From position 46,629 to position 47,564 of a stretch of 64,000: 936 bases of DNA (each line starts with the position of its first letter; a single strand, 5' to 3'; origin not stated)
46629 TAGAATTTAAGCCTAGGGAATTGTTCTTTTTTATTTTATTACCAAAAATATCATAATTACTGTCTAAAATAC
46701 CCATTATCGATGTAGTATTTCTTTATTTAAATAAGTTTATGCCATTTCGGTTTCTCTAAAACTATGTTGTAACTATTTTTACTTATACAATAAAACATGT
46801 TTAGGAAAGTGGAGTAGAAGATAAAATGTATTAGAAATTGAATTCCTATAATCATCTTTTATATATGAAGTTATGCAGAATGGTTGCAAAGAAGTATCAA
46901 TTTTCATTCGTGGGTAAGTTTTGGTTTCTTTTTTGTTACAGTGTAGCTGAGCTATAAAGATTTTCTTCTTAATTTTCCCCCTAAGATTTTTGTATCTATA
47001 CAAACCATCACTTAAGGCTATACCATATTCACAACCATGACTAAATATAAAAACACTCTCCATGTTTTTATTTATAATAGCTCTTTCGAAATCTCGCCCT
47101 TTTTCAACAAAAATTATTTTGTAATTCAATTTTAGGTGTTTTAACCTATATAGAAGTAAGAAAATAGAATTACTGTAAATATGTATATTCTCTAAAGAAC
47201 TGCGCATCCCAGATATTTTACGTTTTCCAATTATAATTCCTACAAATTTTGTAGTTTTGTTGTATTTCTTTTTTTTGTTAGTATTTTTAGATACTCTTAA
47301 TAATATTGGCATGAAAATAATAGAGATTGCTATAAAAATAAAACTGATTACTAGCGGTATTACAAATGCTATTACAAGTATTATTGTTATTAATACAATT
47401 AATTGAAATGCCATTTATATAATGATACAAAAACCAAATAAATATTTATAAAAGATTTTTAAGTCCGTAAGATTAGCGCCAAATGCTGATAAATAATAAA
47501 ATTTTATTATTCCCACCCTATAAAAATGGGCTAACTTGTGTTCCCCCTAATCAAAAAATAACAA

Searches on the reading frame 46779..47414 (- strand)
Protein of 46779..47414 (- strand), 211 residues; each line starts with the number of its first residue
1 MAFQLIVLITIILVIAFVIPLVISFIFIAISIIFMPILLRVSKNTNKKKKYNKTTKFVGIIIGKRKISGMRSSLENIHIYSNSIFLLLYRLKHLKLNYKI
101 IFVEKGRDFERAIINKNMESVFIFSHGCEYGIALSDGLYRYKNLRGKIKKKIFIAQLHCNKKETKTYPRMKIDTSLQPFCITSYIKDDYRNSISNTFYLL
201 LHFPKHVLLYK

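Call 8: search_protein_families(library=pfam, proteins=[window:46779-47414:-], max_evalue=0.01)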
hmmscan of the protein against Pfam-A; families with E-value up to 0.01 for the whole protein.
window:46779-47414:- (211 aa): 0 families

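Call 21: search_protein_families(library=ncbifam, proteins=[window:46779-47414:-], max_evalue=0.01)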
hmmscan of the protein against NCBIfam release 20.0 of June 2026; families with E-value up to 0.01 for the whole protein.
window:46779-47414:- (211 aa): 0 families

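Call 59: search_protein_families(library=pfam, proteins=[window:46779-47414:-], max_evalue=1)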
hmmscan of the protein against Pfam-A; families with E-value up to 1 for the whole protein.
window:46779-47414:- (211 aa): 2 families
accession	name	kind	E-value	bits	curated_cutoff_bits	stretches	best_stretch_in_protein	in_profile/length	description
PF25140.1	PGAP1_TMD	-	0.022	14.5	25.3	1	4-96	160-232/324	GPI inositol-deacylase transmembrane domain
PF16492.10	Cadherin_C_2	-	0.13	13.4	31.5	1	9-52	2-42/85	Cadherin cytoplasmic C-terminal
